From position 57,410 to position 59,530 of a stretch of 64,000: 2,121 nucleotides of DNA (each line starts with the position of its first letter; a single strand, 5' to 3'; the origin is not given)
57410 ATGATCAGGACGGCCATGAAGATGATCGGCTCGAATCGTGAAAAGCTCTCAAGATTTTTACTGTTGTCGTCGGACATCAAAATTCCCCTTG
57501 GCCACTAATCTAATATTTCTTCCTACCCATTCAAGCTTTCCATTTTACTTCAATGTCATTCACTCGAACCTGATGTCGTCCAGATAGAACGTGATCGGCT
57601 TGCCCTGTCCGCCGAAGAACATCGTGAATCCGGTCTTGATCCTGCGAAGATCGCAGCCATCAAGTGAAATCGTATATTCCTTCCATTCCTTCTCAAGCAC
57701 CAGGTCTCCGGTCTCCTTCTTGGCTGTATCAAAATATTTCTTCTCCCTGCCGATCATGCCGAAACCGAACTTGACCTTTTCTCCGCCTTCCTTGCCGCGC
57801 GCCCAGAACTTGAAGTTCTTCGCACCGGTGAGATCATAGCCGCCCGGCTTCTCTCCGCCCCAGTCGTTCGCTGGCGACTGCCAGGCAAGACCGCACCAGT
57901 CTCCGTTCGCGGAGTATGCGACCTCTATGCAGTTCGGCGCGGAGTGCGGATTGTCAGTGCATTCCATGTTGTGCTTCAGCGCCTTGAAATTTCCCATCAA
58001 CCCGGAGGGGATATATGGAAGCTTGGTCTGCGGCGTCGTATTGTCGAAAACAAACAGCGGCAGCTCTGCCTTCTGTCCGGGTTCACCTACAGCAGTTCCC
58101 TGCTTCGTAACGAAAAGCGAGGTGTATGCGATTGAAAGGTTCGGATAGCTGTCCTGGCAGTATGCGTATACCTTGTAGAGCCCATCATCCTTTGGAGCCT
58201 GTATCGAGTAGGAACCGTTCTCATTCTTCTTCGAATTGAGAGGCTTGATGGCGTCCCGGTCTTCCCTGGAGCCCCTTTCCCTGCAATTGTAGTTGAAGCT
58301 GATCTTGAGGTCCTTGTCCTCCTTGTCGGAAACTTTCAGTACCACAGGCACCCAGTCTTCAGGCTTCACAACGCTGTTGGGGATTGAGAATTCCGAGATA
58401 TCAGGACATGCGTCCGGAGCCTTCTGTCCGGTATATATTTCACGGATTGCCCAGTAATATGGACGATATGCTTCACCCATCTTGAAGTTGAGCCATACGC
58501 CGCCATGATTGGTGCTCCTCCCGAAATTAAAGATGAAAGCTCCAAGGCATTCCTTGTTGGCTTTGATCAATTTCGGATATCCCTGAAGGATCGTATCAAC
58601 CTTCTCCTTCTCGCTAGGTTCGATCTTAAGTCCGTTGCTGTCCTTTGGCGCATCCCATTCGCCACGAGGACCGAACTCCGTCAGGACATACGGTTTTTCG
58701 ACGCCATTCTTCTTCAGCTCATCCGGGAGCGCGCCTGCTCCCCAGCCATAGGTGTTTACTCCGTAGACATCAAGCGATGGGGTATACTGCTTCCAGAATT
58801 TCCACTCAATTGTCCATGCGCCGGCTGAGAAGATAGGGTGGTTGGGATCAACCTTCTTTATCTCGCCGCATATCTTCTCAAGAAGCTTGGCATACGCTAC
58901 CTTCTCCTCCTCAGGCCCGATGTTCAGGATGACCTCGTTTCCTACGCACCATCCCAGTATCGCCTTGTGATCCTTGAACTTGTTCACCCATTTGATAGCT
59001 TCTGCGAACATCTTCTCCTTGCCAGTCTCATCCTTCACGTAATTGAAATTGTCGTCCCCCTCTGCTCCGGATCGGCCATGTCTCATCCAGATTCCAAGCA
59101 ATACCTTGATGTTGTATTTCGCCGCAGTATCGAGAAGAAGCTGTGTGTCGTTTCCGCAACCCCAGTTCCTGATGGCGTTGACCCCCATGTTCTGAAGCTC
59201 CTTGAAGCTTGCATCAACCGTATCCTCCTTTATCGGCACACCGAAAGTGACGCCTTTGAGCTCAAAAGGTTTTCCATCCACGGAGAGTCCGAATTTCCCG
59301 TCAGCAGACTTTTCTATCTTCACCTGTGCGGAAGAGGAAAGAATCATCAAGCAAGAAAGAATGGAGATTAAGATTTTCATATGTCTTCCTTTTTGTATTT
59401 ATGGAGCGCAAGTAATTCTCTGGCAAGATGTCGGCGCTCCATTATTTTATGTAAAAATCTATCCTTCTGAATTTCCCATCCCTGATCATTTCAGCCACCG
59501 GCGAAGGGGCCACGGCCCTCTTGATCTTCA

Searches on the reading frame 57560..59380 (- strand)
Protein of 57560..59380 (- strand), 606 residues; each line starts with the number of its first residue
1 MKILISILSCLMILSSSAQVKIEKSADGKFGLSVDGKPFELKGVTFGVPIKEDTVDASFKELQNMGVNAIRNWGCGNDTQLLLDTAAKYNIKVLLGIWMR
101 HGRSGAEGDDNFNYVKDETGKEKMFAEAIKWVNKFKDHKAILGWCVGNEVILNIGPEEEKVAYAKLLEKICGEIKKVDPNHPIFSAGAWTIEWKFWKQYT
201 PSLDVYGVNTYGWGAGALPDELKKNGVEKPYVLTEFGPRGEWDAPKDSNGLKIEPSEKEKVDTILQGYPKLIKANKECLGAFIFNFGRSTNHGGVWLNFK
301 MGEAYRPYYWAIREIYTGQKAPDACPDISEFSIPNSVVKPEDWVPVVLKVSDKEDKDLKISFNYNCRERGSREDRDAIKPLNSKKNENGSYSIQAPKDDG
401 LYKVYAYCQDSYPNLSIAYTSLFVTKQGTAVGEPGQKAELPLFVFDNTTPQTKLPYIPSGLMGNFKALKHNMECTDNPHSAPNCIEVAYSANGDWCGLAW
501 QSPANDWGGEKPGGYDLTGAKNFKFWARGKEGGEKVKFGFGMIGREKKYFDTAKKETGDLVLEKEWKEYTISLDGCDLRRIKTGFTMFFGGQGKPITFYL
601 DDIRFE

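Call 73: search_protein_families(library=pfam, proteins=[window:57560-59380:-], max_evalue=0.00001)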
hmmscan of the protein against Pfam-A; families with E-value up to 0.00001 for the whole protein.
window:57560-59380:- (606 aa): 1 family
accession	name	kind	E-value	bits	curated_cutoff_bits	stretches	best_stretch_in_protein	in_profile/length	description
PF02836.23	Glyco_hydro_2_C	-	2.1e-06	27.5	21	1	36-237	12-211/302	Glycosyl hydrolases family 2, TIM barrel domain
